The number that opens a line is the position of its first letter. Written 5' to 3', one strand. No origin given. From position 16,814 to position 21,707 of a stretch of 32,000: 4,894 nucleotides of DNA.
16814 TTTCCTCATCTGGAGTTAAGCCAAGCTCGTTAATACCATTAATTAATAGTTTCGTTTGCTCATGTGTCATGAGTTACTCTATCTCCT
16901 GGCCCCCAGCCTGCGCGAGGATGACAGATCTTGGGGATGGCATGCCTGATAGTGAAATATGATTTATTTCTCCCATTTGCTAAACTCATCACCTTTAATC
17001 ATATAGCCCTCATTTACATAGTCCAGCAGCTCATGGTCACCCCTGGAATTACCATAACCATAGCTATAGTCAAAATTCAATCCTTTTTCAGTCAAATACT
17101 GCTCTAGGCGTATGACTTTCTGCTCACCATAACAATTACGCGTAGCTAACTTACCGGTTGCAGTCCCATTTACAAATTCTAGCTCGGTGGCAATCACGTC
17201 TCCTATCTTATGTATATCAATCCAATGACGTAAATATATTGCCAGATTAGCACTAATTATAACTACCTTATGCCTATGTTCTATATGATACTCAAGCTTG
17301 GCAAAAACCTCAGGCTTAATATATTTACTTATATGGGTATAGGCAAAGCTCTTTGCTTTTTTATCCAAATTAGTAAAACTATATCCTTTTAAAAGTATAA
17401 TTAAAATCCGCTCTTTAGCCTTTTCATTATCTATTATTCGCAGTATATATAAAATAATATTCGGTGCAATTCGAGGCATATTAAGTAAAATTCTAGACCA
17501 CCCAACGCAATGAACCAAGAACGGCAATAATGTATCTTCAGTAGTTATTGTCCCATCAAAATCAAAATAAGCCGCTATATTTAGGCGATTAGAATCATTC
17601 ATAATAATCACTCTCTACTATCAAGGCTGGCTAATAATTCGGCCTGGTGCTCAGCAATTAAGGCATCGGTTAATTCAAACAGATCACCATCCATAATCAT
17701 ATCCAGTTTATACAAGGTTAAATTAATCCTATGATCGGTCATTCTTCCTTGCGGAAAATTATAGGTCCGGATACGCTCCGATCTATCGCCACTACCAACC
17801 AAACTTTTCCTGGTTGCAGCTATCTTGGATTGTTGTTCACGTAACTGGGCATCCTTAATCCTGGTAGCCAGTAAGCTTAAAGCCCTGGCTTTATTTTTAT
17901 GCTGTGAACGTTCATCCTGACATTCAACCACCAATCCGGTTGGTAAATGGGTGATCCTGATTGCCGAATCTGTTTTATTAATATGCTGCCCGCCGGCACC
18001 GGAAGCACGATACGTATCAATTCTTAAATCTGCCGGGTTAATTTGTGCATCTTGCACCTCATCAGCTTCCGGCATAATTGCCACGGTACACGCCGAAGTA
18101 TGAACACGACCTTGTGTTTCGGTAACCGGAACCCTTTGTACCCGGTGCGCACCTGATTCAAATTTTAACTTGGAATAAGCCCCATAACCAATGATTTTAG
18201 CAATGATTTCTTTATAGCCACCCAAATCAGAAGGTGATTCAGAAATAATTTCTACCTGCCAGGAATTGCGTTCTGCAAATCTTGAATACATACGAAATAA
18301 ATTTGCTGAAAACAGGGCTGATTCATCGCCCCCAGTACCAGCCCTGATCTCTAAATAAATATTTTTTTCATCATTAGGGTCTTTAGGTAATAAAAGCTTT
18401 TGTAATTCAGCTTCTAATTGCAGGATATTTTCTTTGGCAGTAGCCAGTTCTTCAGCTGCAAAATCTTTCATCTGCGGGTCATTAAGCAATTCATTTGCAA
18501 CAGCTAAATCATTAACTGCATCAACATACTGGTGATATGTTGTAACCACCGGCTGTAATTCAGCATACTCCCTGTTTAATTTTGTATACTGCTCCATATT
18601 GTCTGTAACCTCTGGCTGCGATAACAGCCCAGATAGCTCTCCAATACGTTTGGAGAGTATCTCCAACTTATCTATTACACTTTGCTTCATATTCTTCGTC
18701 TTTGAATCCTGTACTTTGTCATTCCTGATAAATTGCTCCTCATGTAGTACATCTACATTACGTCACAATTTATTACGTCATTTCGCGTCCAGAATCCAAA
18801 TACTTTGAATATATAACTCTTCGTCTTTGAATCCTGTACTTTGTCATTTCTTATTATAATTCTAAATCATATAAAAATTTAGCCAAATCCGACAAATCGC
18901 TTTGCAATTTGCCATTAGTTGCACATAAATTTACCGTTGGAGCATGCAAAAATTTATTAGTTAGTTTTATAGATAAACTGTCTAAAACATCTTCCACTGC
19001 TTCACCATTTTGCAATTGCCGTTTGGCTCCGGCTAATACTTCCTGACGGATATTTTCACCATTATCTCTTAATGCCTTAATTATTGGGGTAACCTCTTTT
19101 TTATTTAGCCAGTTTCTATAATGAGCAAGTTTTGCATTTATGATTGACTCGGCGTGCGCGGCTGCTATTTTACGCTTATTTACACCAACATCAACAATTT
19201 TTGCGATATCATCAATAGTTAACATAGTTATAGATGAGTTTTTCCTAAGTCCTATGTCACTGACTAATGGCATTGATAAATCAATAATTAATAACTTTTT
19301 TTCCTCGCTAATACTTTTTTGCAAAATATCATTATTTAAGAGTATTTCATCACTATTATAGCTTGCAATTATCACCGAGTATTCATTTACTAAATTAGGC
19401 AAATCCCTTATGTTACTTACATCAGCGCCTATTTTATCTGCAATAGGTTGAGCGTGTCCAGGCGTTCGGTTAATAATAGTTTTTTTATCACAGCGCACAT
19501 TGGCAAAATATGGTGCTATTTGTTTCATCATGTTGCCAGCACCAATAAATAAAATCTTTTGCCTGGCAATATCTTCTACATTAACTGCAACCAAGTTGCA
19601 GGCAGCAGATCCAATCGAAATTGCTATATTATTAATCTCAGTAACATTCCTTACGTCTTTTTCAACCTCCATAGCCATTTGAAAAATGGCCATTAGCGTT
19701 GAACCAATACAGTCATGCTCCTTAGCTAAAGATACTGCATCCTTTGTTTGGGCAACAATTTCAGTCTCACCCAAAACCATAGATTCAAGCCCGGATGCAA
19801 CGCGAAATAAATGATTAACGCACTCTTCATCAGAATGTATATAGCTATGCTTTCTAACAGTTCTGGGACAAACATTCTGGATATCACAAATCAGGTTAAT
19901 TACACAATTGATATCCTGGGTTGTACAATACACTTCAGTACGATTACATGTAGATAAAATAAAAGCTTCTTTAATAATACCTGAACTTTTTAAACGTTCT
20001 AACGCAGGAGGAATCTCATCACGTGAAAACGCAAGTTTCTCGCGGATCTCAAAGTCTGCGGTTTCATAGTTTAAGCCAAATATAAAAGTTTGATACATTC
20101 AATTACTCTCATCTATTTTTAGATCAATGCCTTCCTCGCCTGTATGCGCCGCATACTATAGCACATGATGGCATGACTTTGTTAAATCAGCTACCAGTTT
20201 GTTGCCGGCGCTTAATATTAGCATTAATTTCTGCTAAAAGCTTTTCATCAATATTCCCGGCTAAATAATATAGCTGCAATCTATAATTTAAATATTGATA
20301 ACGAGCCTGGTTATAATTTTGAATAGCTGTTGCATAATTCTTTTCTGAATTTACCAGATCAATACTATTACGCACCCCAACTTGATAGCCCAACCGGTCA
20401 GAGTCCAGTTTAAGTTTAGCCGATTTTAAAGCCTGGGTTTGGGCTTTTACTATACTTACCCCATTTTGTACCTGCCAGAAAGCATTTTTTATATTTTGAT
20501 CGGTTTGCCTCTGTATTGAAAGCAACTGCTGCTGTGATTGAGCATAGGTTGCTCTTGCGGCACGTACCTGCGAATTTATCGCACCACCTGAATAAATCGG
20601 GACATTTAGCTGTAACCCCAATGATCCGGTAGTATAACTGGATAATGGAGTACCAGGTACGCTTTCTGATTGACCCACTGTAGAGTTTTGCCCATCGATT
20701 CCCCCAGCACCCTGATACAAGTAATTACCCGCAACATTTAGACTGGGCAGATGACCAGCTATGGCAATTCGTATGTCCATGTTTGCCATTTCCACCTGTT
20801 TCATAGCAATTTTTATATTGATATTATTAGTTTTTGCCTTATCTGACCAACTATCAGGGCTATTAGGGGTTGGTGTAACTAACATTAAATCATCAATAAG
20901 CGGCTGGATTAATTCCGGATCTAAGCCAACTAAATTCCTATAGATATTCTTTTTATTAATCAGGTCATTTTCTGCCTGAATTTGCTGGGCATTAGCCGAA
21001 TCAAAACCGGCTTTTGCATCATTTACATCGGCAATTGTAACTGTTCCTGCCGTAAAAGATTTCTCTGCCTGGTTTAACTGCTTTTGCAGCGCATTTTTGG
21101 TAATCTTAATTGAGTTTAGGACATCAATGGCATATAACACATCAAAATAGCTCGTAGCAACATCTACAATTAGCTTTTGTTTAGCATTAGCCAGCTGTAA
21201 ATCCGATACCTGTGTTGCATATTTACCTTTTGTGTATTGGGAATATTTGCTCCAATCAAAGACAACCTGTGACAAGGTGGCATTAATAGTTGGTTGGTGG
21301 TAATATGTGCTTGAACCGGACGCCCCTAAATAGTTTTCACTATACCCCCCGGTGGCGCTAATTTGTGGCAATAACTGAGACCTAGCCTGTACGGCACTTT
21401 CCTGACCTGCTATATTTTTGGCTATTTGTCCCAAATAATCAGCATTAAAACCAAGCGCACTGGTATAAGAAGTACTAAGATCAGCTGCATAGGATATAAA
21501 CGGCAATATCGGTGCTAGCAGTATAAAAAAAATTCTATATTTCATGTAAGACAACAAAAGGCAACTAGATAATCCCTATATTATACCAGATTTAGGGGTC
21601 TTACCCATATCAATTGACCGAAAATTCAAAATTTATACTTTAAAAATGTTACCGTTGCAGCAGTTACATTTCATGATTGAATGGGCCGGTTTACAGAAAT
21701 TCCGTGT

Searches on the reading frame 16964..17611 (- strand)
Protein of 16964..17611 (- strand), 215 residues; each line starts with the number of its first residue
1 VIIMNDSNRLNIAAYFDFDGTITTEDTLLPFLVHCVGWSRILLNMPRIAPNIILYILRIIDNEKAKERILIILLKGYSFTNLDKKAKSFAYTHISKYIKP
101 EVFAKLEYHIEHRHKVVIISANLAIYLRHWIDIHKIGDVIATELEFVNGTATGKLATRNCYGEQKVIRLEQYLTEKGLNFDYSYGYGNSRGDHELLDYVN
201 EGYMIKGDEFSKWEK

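Call 67: search_protein_families(library=pfam, max_evalue=0.001, proteins=[window:16964-17611:-])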
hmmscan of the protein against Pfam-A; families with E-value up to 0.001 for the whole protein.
window:16964-17611:- (215 aa): 1 family
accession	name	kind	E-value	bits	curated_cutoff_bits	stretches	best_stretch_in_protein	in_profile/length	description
PF12710.13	HAD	-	2.3e-29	103.6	27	1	15-196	2-188/189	haloacid dehalogenase-like hydrolase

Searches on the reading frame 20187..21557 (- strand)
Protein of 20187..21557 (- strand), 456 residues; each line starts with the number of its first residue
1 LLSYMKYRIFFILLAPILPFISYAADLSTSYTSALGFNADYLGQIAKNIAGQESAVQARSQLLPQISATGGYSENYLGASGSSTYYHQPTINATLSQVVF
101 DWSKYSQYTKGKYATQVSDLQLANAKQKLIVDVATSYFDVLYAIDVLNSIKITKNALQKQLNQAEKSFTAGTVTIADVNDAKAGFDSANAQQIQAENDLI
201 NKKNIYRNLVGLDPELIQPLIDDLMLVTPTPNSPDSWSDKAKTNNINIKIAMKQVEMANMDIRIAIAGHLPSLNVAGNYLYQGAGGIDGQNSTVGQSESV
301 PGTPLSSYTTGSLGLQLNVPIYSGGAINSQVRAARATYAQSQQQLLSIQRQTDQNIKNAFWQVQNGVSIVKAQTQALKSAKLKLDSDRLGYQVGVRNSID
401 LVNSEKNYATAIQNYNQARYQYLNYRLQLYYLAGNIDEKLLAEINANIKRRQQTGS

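Call 67: search_protein_families(library=pfam, max_evalue=0.001, proteins=[window:20187-21557:-])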
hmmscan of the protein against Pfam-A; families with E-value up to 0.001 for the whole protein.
window:20187-21557:- (456 aa): 1 family
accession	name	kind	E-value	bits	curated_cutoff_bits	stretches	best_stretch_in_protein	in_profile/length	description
PF02321.23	OEP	-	6.4e-58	196.1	22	2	235-434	2-187/187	Outer membrane efflux protein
